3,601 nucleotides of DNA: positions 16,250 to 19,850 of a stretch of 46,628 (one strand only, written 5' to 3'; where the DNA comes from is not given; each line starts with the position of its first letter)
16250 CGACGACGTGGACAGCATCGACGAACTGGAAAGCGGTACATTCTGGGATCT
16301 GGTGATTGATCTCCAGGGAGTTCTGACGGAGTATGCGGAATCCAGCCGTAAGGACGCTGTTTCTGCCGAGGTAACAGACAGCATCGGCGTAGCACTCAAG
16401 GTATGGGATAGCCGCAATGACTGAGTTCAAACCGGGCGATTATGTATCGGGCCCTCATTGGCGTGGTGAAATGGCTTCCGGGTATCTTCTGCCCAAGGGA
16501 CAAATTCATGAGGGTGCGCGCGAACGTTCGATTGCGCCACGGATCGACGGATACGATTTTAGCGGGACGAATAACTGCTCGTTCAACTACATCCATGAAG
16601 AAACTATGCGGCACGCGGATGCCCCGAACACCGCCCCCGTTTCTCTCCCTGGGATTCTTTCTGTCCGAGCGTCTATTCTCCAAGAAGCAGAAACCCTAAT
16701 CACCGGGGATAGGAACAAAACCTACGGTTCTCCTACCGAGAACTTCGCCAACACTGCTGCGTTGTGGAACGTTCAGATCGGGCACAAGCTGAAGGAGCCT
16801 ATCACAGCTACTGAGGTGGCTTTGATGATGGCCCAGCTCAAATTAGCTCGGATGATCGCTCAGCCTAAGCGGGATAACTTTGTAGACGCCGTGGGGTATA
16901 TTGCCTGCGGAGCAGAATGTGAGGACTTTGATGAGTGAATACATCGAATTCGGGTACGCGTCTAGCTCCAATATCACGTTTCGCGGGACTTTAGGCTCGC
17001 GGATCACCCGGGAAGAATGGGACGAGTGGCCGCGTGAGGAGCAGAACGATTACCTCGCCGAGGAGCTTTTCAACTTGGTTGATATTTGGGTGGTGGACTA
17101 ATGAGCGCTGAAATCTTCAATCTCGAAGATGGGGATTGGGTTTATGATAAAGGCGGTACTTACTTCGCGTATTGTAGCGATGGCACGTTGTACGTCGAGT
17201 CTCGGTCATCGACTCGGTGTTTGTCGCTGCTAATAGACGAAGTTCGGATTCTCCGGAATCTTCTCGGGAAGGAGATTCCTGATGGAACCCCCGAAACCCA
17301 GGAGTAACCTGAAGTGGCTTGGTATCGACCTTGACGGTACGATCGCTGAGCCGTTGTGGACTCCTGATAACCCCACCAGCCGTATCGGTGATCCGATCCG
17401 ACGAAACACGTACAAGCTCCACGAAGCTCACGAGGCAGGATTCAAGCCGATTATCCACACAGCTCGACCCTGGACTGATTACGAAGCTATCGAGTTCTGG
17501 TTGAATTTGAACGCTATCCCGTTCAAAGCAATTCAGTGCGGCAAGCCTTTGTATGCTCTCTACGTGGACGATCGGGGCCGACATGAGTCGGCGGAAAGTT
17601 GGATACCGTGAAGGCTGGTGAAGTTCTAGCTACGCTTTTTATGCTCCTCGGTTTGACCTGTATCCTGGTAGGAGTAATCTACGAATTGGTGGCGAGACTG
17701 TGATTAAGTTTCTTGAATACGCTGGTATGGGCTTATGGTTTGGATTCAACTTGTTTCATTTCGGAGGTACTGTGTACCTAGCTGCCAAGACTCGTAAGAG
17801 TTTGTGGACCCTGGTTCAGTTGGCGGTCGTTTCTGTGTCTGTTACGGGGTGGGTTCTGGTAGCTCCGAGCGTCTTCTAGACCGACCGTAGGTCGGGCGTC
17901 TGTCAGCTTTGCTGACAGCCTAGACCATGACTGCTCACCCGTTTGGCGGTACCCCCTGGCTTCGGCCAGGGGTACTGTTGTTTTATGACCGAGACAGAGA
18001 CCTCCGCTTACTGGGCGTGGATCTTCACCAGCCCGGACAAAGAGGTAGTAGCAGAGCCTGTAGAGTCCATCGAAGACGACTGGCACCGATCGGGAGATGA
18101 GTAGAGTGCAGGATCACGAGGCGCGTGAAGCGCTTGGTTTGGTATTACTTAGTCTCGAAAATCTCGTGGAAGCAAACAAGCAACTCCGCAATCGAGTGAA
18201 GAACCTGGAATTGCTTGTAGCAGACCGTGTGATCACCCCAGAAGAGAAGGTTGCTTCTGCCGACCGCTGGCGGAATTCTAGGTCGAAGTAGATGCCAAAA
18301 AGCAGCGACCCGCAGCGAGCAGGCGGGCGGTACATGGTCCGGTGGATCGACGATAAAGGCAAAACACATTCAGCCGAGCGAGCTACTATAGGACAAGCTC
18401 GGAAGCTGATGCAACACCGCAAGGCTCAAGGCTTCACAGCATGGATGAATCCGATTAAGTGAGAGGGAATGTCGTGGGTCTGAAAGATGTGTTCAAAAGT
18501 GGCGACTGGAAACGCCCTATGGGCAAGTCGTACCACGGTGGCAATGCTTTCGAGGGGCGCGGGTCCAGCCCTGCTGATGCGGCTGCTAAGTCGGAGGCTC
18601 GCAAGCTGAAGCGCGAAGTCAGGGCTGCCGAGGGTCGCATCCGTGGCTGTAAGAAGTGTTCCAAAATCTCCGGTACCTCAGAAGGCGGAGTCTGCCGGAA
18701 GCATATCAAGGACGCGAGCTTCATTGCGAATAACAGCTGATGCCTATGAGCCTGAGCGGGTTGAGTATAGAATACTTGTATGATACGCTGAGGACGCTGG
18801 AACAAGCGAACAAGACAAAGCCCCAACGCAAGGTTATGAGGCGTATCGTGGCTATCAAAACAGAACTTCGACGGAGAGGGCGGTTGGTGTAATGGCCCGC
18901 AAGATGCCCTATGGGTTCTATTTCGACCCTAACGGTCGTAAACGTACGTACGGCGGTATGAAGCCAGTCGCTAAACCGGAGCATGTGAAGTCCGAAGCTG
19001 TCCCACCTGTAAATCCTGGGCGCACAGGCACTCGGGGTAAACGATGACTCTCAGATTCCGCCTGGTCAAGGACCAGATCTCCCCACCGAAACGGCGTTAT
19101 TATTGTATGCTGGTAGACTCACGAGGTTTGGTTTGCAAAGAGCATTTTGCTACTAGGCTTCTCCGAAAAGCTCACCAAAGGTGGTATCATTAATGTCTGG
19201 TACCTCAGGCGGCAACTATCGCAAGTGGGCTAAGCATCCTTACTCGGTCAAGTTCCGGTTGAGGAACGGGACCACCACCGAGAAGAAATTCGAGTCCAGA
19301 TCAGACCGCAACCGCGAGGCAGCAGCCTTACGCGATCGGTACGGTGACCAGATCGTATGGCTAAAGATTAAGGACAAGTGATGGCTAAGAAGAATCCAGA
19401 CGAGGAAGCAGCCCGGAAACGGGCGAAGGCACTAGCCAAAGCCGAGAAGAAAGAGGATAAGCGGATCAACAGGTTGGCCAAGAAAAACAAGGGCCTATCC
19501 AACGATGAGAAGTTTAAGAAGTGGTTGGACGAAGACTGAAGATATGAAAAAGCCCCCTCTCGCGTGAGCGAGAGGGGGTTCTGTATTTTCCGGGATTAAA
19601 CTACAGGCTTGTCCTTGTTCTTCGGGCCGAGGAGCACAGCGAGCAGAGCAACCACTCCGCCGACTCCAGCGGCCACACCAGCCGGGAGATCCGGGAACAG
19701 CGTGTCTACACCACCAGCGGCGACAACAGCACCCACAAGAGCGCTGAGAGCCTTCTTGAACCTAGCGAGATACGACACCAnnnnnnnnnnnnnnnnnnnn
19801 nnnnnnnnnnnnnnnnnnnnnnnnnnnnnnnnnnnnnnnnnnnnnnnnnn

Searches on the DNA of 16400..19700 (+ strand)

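Call 8: search_dna_similar(query=window:16400-19700:+, collection=phages, mode=near, max_rows=30)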
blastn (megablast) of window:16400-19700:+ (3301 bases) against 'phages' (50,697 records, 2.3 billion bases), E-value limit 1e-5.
No match.

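Call 57: search_rna_families(source=window, start=17700, end=18150, threshold=evalue, max_evalue=10)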
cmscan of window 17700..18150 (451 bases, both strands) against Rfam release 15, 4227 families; matches with E-value up to 10: 2.
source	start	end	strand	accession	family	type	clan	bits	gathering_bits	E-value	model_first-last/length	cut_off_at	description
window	17983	18039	+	RF02292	TtnuCD16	Gene; snRNA; snoRNA; CD-box;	-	17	75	0.51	1-58/58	no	Tetrahymena snoRNA TtnuCD16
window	17951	17975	+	RF04037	mir-7911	Gene; miRNA;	-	16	60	3.7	1-63/63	no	mir-7911 microRNA precursor family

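Call 80: search_dna_similar(query=window:17860-18110:+, collection=phages, mode=distant, max_evalue=1, max_rows=10)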
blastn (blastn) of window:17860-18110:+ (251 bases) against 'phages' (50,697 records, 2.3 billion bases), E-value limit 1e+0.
Records with a match: 7; places in all: 7; records where one place covers at least 80% of the query: 0.
Best place of each record, by identity: 95-99% 1; 80-90% 6.
By first word of the organism name: Streptomyces 6; Serratia 1.
By host as written in the record: Streptomyces griseofuscus ATCC 23916 2; Streptomyces viridochromogenes DSM40736 2; Streptomyces griseus ATCC 10137 2; Klebsiella pneumoniae 1.
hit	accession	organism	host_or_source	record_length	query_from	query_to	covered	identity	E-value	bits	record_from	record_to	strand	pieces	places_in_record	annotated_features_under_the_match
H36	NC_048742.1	Streptomyces phage Gilson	Streptomyces griseofuscus ATCC 23916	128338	93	125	13%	87.9%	7e-2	43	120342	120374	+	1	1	none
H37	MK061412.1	Streptomyces phage Gilson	Streptomyces griseofuscus ATCC 23916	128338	93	125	13%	87.9%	7e-2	43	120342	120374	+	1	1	none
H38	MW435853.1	Streptomyces phage MeganTheeKilla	Streptomyces viridochromogenes DSM40736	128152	93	125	13%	87.9%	7e-2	43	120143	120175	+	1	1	none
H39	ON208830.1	Streptomyces phage Emma1919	Streptomyces griseus ATCC 10137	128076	93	125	13%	87.9%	7e-2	43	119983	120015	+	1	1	none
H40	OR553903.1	Streptomyces phage Phredrick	Streptomyces griseus ATCC 10137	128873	93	125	13%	87.9%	7e-2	43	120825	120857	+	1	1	none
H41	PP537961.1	Streptomyces phage Francob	Streptomyces viridochromogenes DSM40736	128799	93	125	13%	87.9%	7e-2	43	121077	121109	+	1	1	none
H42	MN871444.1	Serratia phage KpGz_1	Klebsiella pneumoniae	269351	91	115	10%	96.0%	2e-1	42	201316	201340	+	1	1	record has no annotation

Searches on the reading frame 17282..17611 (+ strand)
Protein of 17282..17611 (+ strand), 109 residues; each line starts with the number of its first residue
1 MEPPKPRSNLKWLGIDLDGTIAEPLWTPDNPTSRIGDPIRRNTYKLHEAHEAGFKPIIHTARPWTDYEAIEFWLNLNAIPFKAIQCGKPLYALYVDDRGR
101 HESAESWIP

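Call 20: find_homologous_proteins(query=window:17282-17608:+)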
Query window:17282-17608:+ (109 aa): 176 proteins with E <= 0.001 among 176 candidates; the best 120 are listed.
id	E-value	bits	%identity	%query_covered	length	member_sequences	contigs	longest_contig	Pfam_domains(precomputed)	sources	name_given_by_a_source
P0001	9.3e-71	254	97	100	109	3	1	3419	-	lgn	-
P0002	3.8e-52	194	74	100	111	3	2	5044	-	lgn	-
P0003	2.1e-49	185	73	97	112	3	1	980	-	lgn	-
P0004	1.6e-48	182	71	99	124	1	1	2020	-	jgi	jgi:hypothetical protein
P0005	3.1e-48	181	73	97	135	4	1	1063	-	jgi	-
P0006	1.1e-47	179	71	100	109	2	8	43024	-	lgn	-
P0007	2.0e-47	178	72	100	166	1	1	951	-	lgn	-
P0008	2.1e-47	178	69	98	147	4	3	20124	-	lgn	-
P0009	3.3e-47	178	71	100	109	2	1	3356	-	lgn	-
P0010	4.9e-47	177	72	95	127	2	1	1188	-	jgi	jgi:hypothetical protein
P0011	3.1e-46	174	70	97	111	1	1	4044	-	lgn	-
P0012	3.2e-46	174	71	97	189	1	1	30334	-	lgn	-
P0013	1.4e-45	172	66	98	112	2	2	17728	-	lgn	-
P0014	1.7e-45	172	72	98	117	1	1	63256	-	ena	-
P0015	3.2e-45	171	68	99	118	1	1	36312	-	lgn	-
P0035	9.5e-43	163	71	95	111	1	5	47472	-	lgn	-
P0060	1.2e-40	156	72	94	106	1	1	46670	-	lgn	-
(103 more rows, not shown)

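Call 22: find_encoding_contigs(protein=P0001, flank=10000, max_places=4)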
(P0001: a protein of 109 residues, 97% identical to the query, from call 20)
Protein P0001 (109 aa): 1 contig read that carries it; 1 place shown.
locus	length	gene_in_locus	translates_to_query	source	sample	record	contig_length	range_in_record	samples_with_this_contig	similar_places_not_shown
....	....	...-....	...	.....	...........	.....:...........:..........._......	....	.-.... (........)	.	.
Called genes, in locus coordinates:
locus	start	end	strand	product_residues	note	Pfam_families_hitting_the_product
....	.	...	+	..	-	?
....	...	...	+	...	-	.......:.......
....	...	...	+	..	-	-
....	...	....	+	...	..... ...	-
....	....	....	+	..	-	-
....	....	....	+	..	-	-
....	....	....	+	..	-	-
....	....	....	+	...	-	-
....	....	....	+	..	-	-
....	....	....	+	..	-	-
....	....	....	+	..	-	-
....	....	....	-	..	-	?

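Call 23: find_encoding_contigs(protein=P0006, flank=10000, max_places=8)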
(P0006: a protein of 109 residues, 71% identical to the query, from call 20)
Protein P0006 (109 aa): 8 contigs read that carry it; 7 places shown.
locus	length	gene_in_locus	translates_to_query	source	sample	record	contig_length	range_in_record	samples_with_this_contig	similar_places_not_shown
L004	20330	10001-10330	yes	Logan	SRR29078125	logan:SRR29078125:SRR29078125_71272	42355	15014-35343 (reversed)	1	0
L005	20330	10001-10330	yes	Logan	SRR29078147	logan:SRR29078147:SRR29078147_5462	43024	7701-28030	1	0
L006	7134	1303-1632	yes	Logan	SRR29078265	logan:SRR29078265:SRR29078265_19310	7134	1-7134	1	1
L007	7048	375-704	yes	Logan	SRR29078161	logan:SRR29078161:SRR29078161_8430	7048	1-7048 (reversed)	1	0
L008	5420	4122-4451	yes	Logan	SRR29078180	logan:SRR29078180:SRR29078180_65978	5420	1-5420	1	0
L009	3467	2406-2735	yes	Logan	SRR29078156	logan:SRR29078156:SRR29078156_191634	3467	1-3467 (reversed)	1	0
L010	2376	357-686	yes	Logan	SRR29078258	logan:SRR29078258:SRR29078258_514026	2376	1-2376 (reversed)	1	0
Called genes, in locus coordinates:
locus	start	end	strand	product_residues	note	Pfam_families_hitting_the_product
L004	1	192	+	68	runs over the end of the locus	-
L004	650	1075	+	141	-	-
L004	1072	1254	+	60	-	-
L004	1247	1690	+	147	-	-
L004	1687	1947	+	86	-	-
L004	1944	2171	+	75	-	-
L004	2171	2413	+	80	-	-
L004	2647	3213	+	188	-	PF13155:Toprim_2 (weak)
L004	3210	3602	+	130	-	PF25682:Phage_VG64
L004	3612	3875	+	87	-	PF10269:Tmemb_185A (weak)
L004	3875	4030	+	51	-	-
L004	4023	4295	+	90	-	-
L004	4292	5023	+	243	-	PF13482:RNase_H_2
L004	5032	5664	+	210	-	PF09414:RNA_ligase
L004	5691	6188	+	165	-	PF25684:Mycobacteriophage_Gp53 (faint)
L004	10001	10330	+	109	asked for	-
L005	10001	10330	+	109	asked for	-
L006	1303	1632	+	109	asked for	-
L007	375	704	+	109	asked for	-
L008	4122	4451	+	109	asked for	-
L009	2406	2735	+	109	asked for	-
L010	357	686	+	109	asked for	-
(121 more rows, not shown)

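Call 24: find_encoding_contigs(protein=P0002, flank=10000, max_places=4)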
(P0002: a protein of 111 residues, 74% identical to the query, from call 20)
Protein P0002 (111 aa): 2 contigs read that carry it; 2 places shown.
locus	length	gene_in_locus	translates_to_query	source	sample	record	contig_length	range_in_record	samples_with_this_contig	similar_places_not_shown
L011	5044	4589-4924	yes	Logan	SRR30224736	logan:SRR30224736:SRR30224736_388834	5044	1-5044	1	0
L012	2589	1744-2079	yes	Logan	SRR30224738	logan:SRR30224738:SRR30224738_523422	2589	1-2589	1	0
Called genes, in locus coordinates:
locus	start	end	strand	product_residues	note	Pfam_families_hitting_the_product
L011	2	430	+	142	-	?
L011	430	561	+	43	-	-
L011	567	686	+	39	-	-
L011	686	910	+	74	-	-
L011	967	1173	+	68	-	-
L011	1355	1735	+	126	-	-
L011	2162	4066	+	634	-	PF00476:DNA_pol_A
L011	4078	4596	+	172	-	PF19905:DUF6378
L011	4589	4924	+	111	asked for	-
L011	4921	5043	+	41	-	?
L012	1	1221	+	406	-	?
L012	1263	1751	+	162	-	PF19905:DUF6378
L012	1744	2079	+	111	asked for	-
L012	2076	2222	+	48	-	-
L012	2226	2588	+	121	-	?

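Call 45: find_encoding_contigs(protein=window:17282-17611:+, flank=3000, max_places=10)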
Protein window:17282-17611:+ (109 aa): 3 contigs read that carry it; 2 places shown.
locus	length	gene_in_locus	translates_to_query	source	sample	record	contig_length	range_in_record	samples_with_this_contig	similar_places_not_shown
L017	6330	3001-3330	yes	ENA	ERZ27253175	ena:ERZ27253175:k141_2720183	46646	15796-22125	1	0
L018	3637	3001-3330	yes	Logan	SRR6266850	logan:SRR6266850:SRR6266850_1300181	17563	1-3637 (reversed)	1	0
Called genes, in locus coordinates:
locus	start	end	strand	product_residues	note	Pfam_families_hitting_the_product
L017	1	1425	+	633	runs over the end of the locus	PF00476:DNA_pol_A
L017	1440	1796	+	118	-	PF26948:DUF8296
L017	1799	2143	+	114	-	PF24459:DUF7574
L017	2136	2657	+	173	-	PF19905:DUF6378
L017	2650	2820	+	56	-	-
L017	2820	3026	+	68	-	-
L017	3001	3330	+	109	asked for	-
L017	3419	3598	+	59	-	-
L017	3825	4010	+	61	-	-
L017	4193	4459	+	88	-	-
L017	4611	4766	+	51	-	-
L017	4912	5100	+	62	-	-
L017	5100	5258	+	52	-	-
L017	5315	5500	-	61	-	-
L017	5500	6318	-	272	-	PF08924:Rv2525c_GlyHyd-like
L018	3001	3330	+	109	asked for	-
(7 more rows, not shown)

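Call 52: find_encoding_contigs(protein=P0060, flank=6000, max_places=2)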
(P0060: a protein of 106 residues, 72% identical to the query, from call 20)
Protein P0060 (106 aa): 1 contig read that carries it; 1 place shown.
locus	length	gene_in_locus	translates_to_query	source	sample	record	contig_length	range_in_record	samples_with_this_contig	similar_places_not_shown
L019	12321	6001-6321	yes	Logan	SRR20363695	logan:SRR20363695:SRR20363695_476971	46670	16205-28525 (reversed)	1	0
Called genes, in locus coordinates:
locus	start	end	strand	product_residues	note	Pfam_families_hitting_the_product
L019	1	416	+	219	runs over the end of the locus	-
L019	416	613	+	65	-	-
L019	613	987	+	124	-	PF01503:PRA-PH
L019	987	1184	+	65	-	-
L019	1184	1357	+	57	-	-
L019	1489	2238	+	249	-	PF13482:RNase_H_2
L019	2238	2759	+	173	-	PF25690:Phage_gp49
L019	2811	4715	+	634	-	PF00476:DNA_pol_A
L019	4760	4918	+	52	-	-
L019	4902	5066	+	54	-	-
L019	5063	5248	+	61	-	-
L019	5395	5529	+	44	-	-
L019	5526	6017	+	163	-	PF19905:DUF6378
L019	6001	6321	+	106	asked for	-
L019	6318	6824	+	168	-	-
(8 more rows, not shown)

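Call 53: find_encoding_contigs(protein=P0035, flank=6000, max_places=3)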
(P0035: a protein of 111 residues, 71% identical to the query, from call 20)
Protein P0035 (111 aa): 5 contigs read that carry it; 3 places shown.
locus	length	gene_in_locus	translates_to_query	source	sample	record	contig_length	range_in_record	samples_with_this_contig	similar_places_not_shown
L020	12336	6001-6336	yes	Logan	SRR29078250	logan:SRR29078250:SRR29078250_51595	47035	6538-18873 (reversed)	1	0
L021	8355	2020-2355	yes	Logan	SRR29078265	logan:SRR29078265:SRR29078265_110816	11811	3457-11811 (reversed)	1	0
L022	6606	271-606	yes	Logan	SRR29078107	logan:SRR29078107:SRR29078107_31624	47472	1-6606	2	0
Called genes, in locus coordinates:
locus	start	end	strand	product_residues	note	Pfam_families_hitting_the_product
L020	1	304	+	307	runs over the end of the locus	PF01183:Glyco_hydro_25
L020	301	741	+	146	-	PF02945:Endonuclease_7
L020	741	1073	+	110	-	-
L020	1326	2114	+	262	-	-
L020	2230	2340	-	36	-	-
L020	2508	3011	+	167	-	PF13155:Toprim_2, PF13362:Toprim_3 (weak)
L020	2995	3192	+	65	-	-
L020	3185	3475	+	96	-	-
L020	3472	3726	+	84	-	-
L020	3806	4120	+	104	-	PF03819:MazG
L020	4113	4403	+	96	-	PF25311:WDGH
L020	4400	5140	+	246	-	PF13482:RNase_H_2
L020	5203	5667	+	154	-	PF19905:DUF6378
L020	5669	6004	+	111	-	PF00472:RF-1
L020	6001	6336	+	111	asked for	-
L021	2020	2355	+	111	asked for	-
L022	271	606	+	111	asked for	-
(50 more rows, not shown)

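Call 72: find_encoding_contigs(protein=P0008, flank=5000, max_places=2)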
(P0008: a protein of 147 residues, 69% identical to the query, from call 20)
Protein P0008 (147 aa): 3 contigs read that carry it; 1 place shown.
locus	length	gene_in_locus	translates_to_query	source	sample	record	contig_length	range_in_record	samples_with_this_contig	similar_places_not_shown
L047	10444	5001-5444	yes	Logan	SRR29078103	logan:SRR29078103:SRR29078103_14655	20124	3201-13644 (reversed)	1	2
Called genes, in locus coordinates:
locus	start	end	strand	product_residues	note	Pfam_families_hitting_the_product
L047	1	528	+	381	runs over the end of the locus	-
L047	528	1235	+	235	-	-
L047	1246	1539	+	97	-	-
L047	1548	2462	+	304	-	-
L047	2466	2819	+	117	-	-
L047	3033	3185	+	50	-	-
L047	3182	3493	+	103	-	PF03819:MazG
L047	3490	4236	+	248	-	PF18909:dGTP_diPhyd_N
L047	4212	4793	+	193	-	PF09414:RNA_ligase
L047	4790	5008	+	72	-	-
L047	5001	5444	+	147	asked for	-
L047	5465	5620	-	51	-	-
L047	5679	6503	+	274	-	-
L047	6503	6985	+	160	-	PF13392:HNH_3 (weak)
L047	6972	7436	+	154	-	-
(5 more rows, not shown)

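Call 73: find_encoding_contigs(protein=P0013, flank=5000, max_places=2)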
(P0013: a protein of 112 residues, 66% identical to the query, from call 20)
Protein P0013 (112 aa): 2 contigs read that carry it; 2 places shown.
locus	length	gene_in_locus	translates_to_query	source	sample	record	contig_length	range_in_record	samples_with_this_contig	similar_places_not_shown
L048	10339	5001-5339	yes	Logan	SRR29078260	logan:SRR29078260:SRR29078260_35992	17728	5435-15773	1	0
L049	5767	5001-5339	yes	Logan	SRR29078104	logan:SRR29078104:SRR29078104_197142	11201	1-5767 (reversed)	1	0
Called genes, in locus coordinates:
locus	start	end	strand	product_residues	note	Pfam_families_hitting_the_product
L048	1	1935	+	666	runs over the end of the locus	PF00476:DNA_pol_A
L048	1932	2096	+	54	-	-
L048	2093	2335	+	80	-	-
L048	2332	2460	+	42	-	-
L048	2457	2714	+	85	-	-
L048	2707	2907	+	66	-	-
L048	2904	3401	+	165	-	-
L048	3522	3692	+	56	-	-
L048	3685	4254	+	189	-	PF09414:RNA_ligase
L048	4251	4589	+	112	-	PF03819:MazG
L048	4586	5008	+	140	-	PF18909:dGTP_diPhyd_N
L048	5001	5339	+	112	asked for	-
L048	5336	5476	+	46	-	-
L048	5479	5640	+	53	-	-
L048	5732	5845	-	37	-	-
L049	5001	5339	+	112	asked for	-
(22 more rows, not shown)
